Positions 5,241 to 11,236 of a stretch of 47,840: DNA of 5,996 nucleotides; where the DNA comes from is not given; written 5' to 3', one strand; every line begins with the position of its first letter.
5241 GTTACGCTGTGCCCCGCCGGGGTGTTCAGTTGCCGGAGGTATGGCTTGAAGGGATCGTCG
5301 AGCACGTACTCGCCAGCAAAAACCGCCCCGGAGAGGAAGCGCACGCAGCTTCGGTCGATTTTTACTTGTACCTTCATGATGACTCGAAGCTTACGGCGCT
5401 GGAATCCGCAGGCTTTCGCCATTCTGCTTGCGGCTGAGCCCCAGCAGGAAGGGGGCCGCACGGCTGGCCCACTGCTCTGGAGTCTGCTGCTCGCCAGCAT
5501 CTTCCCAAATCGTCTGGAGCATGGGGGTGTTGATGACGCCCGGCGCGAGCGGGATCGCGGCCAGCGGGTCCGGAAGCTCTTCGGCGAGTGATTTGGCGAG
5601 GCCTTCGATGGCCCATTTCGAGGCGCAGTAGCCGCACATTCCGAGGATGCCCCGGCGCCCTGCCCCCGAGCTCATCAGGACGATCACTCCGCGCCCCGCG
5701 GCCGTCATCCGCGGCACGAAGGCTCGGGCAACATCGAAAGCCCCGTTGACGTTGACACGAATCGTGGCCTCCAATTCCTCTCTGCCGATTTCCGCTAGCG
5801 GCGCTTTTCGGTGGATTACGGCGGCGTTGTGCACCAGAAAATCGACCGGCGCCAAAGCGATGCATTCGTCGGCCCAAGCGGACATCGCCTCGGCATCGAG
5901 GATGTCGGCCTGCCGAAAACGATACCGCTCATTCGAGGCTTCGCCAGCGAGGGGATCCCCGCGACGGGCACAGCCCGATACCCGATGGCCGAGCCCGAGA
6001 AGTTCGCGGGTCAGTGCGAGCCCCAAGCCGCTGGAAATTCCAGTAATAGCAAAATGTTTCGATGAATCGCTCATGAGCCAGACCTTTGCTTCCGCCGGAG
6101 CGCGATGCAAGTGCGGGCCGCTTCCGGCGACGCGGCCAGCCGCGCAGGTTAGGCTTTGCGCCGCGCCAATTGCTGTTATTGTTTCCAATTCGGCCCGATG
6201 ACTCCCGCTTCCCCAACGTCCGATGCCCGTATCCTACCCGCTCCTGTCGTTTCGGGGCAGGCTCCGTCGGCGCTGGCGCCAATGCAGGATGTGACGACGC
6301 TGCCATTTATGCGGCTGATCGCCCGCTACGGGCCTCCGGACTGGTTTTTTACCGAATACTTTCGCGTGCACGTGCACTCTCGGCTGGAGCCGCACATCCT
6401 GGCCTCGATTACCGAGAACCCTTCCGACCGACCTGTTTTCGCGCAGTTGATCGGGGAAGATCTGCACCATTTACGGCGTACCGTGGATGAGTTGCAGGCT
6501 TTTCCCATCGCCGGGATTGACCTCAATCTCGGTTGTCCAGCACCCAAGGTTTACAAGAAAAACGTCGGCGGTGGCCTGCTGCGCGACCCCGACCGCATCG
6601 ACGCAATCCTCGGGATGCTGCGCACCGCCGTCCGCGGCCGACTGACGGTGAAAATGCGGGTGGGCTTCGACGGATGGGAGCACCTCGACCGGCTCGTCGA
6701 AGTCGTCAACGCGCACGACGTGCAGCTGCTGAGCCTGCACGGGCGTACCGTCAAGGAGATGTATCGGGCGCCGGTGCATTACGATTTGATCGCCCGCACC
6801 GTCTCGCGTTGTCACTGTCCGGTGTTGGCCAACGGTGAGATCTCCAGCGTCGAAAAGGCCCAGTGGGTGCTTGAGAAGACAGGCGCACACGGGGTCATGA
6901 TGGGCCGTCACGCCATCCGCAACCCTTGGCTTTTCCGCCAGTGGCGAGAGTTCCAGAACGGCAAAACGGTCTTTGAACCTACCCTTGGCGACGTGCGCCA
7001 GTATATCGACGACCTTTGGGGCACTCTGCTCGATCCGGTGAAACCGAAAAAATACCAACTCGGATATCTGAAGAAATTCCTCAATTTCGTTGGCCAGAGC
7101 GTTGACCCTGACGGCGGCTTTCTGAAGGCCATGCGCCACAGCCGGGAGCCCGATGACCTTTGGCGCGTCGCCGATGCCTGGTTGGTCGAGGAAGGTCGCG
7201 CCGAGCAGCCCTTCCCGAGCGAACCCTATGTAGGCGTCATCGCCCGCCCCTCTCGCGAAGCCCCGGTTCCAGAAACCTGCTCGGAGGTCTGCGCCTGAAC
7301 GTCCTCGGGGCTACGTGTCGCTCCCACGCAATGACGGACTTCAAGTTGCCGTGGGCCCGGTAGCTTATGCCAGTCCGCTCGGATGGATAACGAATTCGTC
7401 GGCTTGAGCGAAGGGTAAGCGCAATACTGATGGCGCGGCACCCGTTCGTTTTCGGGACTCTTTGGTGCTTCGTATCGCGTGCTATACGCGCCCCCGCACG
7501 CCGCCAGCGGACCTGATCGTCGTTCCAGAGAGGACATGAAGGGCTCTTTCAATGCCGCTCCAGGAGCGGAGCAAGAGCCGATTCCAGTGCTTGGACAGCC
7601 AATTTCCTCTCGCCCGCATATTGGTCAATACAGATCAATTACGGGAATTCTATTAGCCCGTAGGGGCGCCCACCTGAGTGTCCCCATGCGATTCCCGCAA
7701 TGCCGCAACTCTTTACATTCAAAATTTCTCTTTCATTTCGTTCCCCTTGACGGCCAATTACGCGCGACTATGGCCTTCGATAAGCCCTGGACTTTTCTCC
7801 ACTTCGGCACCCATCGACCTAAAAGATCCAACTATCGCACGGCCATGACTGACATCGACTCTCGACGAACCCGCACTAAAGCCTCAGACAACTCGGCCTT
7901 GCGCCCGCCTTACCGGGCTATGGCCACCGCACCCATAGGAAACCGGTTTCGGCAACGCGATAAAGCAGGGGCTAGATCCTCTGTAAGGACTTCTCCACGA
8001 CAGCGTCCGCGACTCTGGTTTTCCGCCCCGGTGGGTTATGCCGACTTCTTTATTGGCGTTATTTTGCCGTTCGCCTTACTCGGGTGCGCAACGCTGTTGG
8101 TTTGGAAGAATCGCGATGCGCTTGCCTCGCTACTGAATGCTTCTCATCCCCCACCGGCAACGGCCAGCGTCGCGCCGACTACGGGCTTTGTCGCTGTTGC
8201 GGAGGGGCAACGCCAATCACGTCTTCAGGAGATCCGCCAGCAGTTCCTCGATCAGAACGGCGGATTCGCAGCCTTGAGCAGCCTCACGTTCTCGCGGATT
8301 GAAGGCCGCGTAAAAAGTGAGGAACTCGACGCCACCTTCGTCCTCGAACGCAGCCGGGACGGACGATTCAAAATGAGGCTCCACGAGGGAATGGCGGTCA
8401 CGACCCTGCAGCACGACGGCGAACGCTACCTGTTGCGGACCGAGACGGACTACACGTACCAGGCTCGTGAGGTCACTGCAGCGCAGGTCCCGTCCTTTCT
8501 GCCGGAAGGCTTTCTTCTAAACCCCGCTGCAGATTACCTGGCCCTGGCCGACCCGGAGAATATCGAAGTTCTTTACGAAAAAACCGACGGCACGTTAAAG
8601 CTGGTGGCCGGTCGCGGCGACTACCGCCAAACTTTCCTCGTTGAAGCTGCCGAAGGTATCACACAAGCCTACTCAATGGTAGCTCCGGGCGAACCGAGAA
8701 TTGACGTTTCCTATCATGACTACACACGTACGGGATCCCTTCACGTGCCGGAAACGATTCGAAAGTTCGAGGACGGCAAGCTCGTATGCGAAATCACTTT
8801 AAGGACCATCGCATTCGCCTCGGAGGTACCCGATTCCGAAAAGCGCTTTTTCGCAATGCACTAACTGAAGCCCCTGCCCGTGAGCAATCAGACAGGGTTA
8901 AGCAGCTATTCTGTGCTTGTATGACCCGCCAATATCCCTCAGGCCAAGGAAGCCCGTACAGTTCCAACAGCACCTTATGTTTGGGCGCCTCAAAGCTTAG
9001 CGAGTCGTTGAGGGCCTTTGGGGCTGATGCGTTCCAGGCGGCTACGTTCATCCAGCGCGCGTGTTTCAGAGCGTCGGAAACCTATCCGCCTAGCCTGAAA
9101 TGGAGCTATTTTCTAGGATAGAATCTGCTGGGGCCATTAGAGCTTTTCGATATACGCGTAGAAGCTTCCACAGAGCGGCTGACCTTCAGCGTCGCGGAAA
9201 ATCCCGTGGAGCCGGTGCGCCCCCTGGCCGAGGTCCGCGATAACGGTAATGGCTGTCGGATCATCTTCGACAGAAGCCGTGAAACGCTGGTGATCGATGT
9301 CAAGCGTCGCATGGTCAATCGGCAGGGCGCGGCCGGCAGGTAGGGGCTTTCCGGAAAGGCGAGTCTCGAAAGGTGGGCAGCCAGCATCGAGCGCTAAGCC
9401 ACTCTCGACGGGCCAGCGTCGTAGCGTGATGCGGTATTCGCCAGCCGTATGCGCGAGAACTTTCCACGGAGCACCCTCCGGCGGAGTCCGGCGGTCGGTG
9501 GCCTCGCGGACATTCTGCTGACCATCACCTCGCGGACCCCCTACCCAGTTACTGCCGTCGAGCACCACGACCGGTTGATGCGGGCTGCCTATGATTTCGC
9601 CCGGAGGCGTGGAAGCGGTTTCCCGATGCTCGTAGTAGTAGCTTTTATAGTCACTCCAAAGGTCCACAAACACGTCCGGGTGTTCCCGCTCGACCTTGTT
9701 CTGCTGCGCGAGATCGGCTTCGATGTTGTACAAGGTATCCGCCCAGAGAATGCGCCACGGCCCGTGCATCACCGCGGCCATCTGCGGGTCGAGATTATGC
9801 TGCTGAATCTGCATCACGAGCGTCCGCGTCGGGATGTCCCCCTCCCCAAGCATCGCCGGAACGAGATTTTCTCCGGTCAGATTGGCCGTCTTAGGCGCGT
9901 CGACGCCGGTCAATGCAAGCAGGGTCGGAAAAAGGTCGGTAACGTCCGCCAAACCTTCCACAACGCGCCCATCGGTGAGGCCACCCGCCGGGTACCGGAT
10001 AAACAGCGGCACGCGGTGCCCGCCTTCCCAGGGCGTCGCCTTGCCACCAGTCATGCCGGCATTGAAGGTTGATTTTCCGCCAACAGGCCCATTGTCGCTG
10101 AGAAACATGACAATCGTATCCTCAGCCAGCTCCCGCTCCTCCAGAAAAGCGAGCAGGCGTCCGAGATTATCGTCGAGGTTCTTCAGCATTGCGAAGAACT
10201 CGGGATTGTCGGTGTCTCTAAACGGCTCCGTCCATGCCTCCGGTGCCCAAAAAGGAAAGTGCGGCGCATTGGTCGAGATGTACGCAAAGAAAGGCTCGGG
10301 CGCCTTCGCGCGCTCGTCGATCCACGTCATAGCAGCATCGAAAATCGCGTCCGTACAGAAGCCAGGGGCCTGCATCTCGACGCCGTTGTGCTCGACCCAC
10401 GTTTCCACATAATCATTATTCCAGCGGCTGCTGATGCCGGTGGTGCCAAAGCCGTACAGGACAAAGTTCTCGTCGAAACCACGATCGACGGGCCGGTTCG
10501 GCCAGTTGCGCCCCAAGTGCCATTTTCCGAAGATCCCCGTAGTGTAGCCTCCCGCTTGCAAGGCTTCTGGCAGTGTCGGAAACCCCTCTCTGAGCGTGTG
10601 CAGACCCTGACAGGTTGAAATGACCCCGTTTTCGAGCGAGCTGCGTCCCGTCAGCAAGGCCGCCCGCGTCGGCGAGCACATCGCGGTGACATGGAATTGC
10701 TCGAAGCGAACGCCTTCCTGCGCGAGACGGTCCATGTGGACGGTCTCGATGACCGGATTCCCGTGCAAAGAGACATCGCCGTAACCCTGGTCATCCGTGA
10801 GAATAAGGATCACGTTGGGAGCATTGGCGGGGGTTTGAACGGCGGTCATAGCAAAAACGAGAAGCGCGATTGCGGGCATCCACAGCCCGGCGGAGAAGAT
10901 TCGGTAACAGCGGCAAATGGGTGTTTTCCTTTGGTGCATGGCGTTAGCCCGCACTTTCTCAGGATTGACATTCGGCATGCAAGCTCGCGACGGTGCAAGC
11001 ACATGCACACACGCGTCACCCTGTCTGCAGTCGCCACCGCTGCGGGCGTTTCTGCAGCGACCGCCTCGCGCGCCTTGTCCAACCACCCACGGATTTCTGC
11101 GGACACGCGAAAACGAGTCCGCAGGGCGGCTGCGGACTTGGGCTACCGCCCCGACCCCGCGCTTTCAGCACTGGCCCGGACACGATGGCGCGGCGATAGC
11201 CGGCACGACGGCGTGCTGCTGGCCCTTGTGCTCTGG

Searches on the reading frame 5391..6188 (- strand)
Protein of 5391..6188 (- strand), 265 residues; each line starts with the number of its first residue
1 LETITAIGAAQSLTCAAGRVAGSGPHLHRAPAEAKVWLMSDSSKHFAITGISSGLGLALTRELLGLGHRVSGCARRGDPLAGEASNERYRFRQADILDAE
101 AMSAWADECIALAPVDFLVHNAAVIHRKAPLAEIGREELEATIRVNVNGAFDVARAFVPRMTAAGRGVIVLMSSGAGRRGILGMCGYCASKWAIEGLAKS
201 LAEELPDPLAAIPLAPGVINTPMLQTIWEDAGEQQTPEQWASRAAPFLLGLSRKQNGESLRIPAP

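Call 9: search_protein_families(library=pfam, proteins=[window:5391-6188:-], max_evalue=0.001)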
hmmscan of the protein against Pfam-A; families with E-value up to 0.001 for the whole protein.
window:5391-6188:- (265 aa): 4 families
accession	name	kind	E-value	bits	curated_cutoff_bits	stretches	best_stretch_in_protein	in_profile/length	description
PF00106.31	adh_short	-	3.3e-38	131.6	26.6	1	44-230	1-193/195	short chain dehydrogenase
PF13561.12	adh_short_C2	-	4.8e-25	89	27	1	50-232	1-189/236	Enoyl-(Acyl carrier protein) reductase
PF08659.16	KR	-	7.2e-08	33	22.6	1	48-202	5-164/180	KR domain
PF01370.27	Epimerase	-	2.9e-06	27.3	20.9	1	48-158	3-103/240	NAD dependent epimerase/dehydratase family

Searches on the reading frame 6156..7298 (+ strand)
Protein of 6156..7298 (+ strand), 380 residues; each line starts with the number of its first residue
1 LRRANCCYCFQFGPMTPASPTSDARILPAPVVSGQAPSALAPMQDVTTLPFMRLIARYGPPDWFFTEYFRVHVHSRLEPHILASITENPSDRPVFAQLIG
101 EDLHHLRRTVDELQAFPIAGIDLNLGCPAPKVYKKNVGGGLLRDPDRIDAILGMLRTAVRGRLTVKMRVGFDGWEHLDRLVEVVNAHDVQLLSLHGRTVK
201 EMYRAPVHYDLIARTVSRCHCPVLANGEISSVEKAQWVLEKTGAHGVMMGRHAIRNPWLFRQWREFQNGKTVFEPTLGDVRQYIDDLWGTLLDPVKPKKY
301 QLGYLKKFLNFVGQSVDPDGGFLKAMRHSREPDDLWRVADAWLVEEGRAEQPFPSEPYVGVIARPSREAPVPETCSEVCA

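Call 9: search_protein_families(library=pfam, proteins=[window:6156-7298:+], max_evalue=0.001)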
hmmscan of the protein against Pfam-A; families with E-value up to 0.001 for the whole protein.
window:6156-7298:+ (380 aa): 2 families
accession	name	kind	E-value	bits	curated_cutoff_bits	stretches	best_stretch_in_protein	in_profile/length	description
PF01207.24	Dus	-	2.8e-51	174.9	20.4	1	40-281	2-245/311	Dihydrouridine synthase (Dus)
PF00977.27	His_biosynth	-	0.0008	19.4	23.6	0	205-268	58-120/228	Histidine biosynthesis protein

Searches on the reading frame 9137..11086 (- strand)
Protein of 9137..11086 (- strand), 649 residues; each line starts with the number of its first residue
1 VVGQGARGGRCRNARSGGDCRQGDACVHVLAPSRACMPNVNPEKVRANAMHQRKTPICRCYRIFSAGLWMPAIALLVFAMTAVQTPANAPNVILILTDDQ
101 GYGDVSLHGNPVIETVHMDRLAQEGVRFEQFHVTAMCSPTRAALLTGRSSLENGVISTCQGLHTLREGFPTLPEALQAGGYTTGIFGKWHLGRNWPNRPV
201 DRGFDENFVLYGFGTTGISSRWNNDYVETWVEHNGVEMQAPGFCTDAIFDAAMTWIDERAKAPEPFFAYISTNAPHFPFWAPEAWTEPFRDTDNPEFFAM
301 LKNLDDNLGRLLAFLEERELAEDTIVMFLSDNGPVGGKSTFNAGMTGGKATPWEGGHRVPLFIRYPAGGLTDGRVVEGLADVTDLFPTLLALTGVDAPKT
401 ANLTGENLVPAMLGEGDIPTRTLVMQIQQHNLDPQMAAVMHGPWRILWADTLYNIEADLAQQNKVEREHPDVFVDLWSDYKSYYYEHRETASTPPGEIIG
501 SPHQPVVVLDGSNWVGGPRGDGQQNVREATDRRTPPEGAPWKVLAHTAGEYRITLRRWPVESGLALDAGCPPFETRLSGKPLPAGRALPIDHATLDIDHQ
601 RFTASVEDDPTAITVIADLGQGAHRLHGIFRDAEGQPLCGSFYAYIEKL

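Call 9: search_protein_families(library=pfam, proteins=[window:9137-11086:-], max_evalue=0.001)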
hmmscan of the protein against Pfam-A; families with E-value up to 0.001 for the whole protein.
window:9137-11086:- (649 aa): 3 families
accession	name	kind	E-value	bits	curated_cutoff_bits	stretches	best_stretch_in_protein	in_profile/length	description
PF00884.28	Sulfatase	-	4.5e-60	204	25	1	90-395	1-301/301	Sulfatase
PF01663.27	Phosphodiest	-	1.9e-06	28.2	23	1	293-333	180-220/342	Type I phosphodiesterase / nucleotide pyrophosphatase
PF16347.10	SGSH_C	-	0.00039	21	29.3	1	353-415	12-71/154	N-sulphoglucosamine sulphohydrolase, C-terminal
